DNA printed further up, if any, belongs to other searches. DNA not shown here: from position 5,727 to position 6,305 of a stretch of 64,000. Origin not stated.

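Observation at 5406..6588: tRNA-Met(CAT) followed by three tandem cassettes of terminator + mini GIY-YIG nuclease gene + degenerate tRNA 3' half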

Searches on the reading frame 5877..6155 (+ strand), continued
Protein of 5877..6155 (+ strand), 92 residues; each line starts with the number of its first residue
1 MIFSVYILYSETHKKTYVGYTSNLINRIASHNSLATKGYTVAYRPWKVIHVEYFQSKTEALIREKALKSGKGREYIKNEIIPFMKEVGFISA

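Call 34: find_related_loci(query=L157:4952-5344:-, collection=genome_contigs, flank=3500)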
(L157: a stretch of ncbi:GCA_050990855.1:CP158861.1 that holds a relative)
Query L157:4952-5344:- (130 aa) in genome_contigs; peptide patterns used: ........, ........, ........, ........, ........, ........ (x = any residue, [..] = any of these).
600 stretches matched a pattern (row limit reached: there are more); 557 encode a relative of the query (tblastn E <= 1e-3); the best 80 are kept; 80 distinct loci.
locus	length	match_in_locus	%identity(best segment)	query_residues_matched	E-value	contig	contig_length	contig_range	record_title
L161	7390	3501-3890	100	1-130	9e-85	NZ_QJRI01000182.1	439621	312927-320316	Flavobacterium nitrogenifigens strain NXU-44 contig84, whole genome shotgun sequence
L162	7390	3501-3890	100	1-130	9e-85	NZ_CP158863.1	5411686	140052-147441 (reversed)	Flavobacterium ginsenosidimutans strain FLA2 chromosome, complete genome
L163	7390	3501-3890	100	1-130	9e-85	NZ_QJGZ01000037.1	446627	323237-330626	Flavobacterium sharifuzzamanii strain A7.6 contig14, whole genome shotgun sequence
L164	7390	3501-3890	99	1-130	2e-84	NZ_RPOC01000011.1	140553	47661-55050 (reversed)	Flavobacterium ustbae strain T13 NODE_11_length_140553_cov_32.968855, whole genome shotgun sequence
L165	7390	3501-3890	99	1-130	3e-84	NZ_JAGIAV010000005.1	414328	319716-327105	MAG: Flavobacterium sp. isolate BIN31 scaffold5_cov0, whole genome shotgun sequence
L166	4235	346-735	99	1-130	2e-84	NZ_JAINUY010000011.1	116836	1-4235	Flavobacterium potami strain 17A NODE_11_length_116836_cov_29.268505, whole genome shotgun sequence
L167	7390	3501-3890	99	1-130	2e-84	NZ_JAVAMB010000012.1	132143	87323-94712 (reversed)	Flavobacterium sp. DG2-3 NODE_12_length_132143_cov_43.100495, whole genome shotgun sequence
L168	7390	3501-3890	98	1-130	2e-83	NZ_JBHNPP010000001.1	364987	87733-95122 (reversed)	Flavobacterium sp. HJSW_4 NODE_1_length_364987_cov_195.102302, whole genome shotgun sequence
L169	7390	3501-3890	98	1-130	1e-83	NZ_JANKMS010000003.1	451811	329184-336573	Flavobacterium panacis strain DCY106 NODE_3_length_451811_cov_86.797197, whole genome shotgun sequence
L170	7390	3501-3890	98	1-130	3e-83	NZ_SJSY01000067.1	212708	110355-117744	Flavobacterium zhairuonense strain A5.7 contig1, whole genome shotgun sequence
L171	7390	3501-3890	98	1-130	2e-83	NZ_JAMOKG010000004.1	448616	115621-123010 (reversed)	Flavobacterium tyrosinilyticum strain KCTC 42726 NODE_4_length_448616_cov_123.009599, whole genome shotgun sequence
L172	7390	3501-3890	98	1-130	2e-83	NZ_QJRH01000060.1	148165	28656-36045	Flavobacterium tistrianum strain GB 56.1 contig76, whole genome shotgun sequence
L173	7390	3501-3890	98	1-130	2e-83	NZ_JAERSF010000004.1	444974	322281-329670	Flavobacterium tagetis strain GN10 contig4, whole genome shotgun sequence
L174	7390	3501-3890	98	1-130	2e-83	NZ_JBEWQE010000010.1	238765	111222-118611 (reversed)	Flavobacterium sp. UW10123 contig00010, whole genome shotgun sequence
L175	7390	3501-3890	98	1-130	3e-83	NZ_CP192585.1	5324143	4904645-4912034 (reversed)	Flavobacterium sp. P21 chromosome, complete genome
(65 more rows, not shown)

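Call 39: search_solved_structures(query=window:5877-6155:+, max_evalue=0.01, show_alignments=2)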
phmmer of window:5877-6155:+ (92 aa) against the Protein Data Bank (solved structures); distinct sequences matched with E-value up to 0.01: 5.
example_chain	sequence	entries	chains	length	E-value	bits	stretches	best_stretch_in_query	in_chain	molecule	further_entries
1ywl_A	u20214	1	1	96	0.00046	23.8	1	15-70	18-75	Hypothetical UPF0213 protein EF2693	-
4xlg_A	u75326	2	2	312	0.00069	23.2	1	3-79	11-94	Structure-specific endonuclease subunit SLX1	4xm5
7wme_A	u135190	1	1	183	0.0014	22.2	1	3-66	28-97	Structure-specific endonuclease subunit SLX1 homolog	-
7cq2_A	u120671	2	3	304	0.0044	20.7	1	5-77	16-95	Structure-specific endonuclease subunit SLX1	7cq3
1zg2_A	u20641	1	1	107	0.0069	20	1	5-69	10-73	Hypothetical UPF0213 protein BH0048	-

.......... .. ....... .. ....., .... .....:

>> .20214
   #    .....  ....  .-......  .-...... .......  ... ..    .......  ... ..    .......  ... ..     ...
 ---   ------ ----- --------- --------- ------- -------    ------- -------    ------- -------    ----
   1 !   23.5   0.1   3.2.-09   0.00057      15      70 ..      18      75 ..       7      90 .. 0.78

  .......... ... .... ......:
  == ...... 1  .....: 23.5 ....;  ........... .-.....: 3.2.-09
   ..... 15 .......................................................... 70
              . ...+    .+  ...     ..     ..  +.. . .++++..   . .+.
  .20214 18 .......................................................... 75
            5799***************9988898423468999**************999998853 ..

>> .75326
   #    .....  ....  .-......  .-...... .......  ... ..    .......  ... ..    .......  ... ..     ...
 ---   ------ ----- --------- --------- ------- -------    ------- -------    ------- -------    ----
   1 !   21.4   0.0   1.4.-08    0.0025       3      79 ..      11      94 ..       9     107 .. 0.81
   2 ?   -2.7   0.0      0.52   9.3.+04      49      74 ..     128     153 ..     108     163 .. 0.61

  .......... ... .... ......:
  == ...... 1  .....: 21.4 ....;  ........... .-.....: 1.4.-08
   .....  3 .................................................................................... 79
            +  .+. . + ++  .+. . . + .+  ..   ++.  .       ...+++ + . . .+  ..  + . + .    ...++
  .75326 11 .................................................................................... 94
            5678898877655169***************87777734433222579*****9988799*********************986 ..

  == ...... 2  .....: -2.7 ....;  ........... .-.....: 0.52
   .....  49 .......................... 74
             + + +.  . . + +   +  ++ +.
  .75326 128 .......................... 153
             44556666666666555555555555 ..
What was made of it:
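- On Slx1 / UPF0213 (YhbQ-like) clade: phmmer against PDB lists only EF2693, SLX1, an SLX1 homologue and BH0048 (call 39).
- Closest known: Slx1 / UPF0213. Same: Best sequence matches are 1ywl, 4xlg and 1zg2, at E 5e-4 to 7e-3 (call 39).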

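Call 40: search_protein_families(library=padloc, proteins=[window:5877-6155:+], max_evalue=0.01)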
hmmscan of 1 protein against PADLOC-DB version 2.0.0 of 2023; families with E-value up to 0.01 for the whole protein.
window:5877-6155:+ (92 aa): 3 families
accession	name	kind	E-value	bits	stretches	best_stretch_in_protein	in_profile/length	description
PDLC04924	PDC-S14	-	0.0018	16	1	3-32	50-81/280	-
PDLC04925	PDC-S14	-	0.0026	14.8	1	4-37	64-99/301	-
PDLC04923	PDC-S14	-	0.0077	13.3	1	5-37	73-108/320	-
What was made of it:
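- On Type III toxin-antitoxin (ToxIN-like): PADLOC gives only sub-threshold PDC-S14 hits (call 40).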

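Call 41: search_protein_families(library=phrogs, proteins=[window:5877-6155:+], max_evalue=0.001)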
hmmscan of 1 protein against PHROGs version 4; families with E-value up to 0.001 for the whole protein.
window:5877-6155:+ (92 aa): 0 families

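Call 43: find_related_loci(query=A2, collection=genome_contigs, flank=1500)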
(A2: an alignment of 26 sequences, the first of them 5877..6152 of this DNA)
Query A2 (92 aa) in genome_contigs; peptide patterns used: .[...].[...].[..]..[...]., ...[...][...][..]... (x = any residue, [..] = any of these).
598 stretches matched a pattern (row limit reached: there are more); 581 encode a relative of the query (tblastn E <= 1e-3); the best 80 are kept; 80 distinct loci.
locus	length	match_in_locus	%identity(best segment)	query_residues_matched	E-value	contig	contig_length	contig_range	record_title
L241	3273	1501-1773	64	2-92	1e-37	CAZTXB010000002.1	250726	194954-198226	MAG TPA_asm: uncultured Chitinophaga sp. isolate SRP150892_co2_495 genome assembly, contig: NODE_23_length_250726_cov_50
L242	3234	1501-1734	73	3-81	3e-35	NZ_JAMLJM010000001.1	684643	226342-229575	Flavobacterium luminosum strain HXWNR70 Scaffold1, whole genome shotgun sequence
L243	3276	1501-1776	59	1-92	7e-35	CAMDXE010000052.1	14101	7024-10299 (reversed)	MAG: Chitinophaga pinensis isolate TrH-25oct19-126 genome assembly, contig: TrH-25oct19-C8536, whole genome shotgun sequ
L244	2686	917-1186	61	1-92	4e-35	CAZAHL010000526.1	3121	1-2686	MAG TPA_asm: uncultured Chryseolinea sp. isolate SRP136066_co1_414 genome assembly, contig: NODE_64940_length_3121_cov_4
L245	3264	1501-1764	67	3-92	4e-34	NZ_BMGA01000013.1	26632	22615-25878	Flavobacterium palustre strain CGMCC 1.12811 sequence13, whole genome shotgun sequence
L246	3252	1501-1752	63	3-86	4e-34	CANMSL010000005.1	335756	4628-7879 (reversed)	uncultured Aquimarina sp. isolate 2-926.fasta genome assembly, contig: NODE_5, whole genome shotgun sequence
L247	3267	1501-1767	63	3-92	2e-33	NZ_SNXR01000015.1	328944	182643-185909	Flavobacterium dankookense strain DSM 25687 Ga0131251_105, whole genome shotgun sequence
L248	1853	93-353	60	2-92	8e-34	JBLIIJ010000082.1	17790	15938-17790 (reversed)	MAG: Cyclobacteriaceae bacterium isolate 3300054696_156 Ga0535666_0004670, whole genome shotgun sequence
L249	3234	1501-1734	68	3-80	5e-33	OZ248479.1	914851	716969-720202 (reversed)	Flavobacteriaceae bacterium isolate TH-M1 genome assembly, chromosome: TH-M1-c1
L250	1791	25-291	60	2-90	2e-33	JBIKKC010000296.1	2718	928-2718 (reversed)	MAG: Bacteroidia bacterium isolate ME2014-07-17_3300034279_group5_bin10 Rohwer_bin1041_scaffold_46208_c1, whole genome s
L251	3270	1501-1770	60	2-91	5e-33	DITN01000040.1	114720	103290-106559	MAG TPA_asm: Bacteroidetes bacterium UBA6183 UBA6183_contig_297, whole genome shotgun sequence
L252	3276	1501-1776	58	3-92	4e-33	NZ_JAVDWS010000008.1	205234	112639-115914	Algoriphagus sp. 4150 Ga0454475_08, whole genome shotgun sequence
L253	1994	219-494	60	1-92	8e-33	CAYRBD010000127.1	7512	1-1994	MAG TPA_asm: uncultured Chitinophagaceae bacterium isolate SRP187154_co1_376 genome assembly, contig: NODE_14680_length_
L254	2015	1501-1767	64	3-92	8e-33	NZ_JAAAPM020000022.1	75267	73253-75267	Flavobacterium undicola strain BBQ-18 conting22, whole genome shotgun sequence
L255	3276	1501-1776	58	1-92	5e-33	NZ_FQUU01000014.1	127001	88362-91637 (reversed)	Flavisolibacter ginsengisoli DSM 18119, whole genome shotgun sequence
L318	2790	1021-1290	57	3-92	1e-30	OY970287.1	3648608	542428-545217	MAG: uncultured Flavobacteriaceae bacterium isolate MFD03250.bin.1.59 genome assembly, chromosome: 1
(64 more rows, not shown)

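Call 49: search_dna_similar(query=window:5877-6152:+, collection=phages, mode=protein, max_evalue=0.001, max_rows=15)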
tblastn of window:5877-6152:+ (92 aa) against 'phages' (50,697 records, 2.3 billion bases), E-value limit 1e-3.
Records with a match: 6; places in all: 6; records where one place covers at least 80% of the query: 0.
Best place of each record, by identity: <60% 6.
By first word of the organism name: Listeria 6.
By host as written in the record: Listeria monocytogenes 6.
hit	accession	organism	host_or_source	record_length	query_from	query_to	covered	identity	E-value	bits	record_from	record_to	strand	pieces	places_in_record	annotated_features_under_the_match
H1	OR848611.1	Listeria phage LM 4-14-1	Listeria monocytogenes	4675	6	68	68%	38.5%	7e-4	42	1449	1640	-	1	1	record has no annotation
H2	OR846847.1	Listeria phage LM 4-11-1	Listeria monocytogenes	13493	6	68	68%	38.5%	7e-4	42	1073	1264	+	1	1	record has no annotation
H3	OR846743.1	Listeria phage LM 4-11-1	Listeria monocytogenes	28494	17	68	57%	46.2%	7e-6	48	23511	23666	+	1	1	record has no annotation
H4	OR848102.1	Listeria phage LM 4-14-1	Listeria monocytogenes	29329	17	68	57%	46.2%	7e-6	48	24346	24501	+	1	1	record has no annotation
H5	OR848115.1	Listeria phage LM 4-14-1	Listeria monocytogenes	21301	17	68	57%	44.2%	2e-5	47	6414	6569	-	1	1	record has no annotation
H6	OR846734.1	Listeria phage LM 4-11-1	Listeria monocytogenes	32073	17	68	57%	44.2%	2e-5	47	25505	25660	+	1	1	record has no annotation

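Call 50: search_dna_similar(query=window:5877-6152:+, collection=plasmids, mode=protein, max_evalue=0.001, max_rows=15)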
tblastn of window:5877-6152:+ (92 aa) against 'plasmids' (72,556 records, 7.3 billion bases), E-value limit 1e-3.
Records with a match: 4; places in all: 4; records where one place covers at least 80% of the query: 0.
Best place of each record, by identity: <60% 4.
By first word of the organism name: Listeria 2; Azospirillum 1; Photobacterium 1.
By predicted mobility (MOB-suite, as given by PLSDB): non-mobilizable 4.
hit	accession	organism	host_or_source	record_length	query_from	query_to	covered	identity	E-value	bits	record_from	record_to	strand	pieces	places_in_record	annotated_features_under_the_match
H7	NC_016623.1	Azospirillum lipoferum 4B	-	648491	3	68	72%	42.4%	5e-6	49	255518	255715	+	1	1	GIY-YIG nuclease family protein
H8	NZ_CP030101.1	Listeria monocytogenes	Environment,water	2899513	17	68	57%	46.2%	2e-5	48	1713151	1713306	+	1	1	none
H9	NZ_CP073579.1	Photobacterium sp. GJ3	-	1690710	4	71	74%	35.3%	5e-6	49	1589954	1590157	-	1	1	record has no annotation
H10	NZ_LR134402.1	Listeria monocytogenes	Homo sapiens,Vein blood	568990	17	68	57%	44.2%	5e-5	47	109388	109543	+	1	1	GIY-YIG nuclease family protein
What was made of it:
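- Tried and rejected: tblastn against the phage and plasmid collections returned only distant chromosomal-type homologues (calls 49, 50).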

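Call 57: find_encoding_contigs(protein=P0002, flank=4000, max_places=3)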
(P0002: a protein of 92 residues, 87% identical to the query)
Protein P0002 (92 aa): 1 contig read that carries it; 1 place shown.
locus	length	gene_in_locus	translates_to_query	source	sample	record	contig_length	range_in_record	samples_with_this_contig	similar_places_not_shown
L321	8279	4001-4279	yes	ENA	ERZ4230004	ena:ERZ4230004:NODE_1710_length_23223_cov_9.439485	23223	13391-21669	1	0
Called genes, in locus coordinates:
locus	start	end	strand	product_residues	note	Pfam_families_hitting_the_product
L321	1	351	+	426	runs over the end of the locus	PF00155:Aminotran_1_2 (faint), PF01041:DegT_DnrJ_EryC1, PF00266:Aminotran_5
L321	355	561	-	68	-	-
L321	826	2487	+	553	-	PF00171:Aldedh, PF05893:LuxC (weak)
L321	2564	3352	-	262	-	PF01183:Glyco_hydro_25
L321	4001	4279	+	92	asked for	PF01541:GIY-YIG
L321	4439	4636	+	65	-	PF01541:GIY-YIG (weak)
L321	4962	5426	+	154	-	-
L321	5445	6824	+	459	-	PF00144:Beta-lactamase, PF18962:Por_Secre_tail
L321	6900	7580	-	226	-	PF01209:Ubie_methyltran (weak), PF00398:RrnaAD, PF13489:Methyltransf_23, PF05401:NodS, PF13847:Methyltransf_31, PF08241:Methyltransf_11, PF08242:Methyltransf_12, PF13649:Methyltransf_25, +1 more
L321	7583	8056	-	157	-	PF02590:SPOUT_MTase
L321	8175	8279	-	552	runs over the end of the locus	?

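Call 68: predict_structure(alignment_id=A2)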
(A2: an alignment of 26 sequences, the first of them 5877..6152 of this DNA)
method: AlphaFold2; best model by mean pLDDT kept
length: 92 residues; sequences in the alignment: 26
mean_pLDDT: 94.9   pTM: 0.85
mean pLDDT of the five models: 94.9, 90.1, 89.5, 89.4, 87.9
residues with pLDDT >= 90: 81; 70-90: 11; 50-70: 0; < 50: 0
segments of 3 or more residues with pLDDT < 50: none
pLDDT, mean of each block of 10 residues (from residue 1): 96 96 95 86 94 98 98 98 96 79
secondary structure, 60 per line:
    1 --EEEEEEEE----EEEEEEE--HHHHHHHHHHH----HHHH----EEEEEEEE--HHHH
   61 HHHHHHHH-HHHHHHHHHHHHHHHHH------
elements in order: E3-10 E15-21 H24-34 H39-42 E47-54 H57-68 H70-86
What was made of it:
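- The AlphaFold model has pLDDT 94.9 (call 68).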

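Call 70: fold_search(model_id=the predicted structure, library=pdb)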
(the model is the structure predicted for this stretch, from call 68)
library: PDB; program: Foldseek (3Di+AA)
matches with E <= 10: 224; with E <= 0.001: 6
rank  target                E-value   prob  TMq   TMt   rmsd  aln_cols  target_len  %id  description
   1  6seh_C                2.4e-04  1.00  0.66  0.27   6.9        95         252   24  Recognition and processing of branched DNA substrates by Slx1-Slx4 nuclease (released 2019-09-25)
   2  7cq2_A                2.5e-04  1.00  0.64  0.23   7.7        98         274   28  Crystal structure of Slx1-Slx4 (released 2021-06-16)
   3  1zg2_MODEL_1_A        2.7e-04  1.00  0.56  0.55   7.7        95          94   27  Solution NMR structure of the UPF0213 protein BH0048 from Bacillus halodurans. Northeast Structural Genomics t (released 2005-06-21)
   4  6seh_A                3.3e-04  1.00  0.64  0.25   2.4        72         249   33  Recognition and processing of branched DNA substrates by Slx1-Slx4 nuclease (released 2019-09-25)
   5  4xlg_A                7.4e-04  1.00  0.63  0.24   2.8        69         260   28  C. glabrata Slx1 in complex with Slx4CCD. (released 2015-03-25)
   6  6sei_C                7.4e-04  1.00  0.62  0.23   2.4        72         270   32  Recognition and processing of branched DNA substrates by Slx1-Slx4 nuclease (released 2019-09-25)
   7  6sei_A                1.3e-03  1.00  0.62  0.22   2.3        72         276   32  Recognition and processing of branched DNA substrates by Slx1-Slx4 nuclease (released 2019-09-25)
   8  7cq4_A                1.4e-03  1.00  0.65  0.22   2.0        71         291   32  Crystal structure of Slx1-Slx4 in complex with 5'flap DNA (released 2021-06-16)
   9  4xm5                  1.4e-03  1.00  0.61  0.22   2.9        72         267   32  C. glabrata Slx1. (released 2015-03-25)
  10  7wme                  1.5e-03  1.00  0.62  0.39   4.3        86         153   32  Crystal Structure of the catalytic domain of At-HIGLE (released 2022-04-13)
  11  7cq2_B                1.6e-03  1.00  0.63  0.21   2.6        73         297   32  Crystal structure of Slx1-Slx4 (released 2021-06-16)
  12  7cq3_A                3.8e-03  1.00  0.62  0.20   2.7        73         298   32  Crystal structure of Slx1-Slx4 (released 2021-06-16)
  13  1ywl_MODEL_1_A        1.7e-02  1.00  0.54  0.52   5.4        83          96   30  Solution NMR structure of the protein EF2693 from E. faecalis: Northeast Structural Genomics Consortium target (released 2005-03-29)
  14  8eth_S                8.5e-01  0.18  0.34  0.22   5.1        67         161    9  Ytm1 associated 60S nascent ribosome State 1B (released 2022-11-30)
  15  3js4_A                9.7e-01  0.18  0.37  0.20   6.9        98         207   10  Crystal structure of iron superoxide dismutase from Anaplasma phagocytophilum (released 2009-09-22)
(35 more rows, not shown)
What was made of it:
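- On Slx1 / UPF0213 (YhbQ-like) clade: The Foldseek top 13 are all Slx1, UPF0213 or At-HIGLE (call 70).
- On Type III toxin-antitoxin (ToxIN-like): The fold is that of a DNA nuclease (call 70).
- Closest known: Slx1 / UPF0213. Same: Best structural matches are Slx1 at TM about 0.62-0.66, with rmsd 2.0-2.8 A over about 72 columns for the better-fitting chains (call 70).
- The best structural matches are Slx1 nuclease domains and UPF0213 proteins (calls 39, 70).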
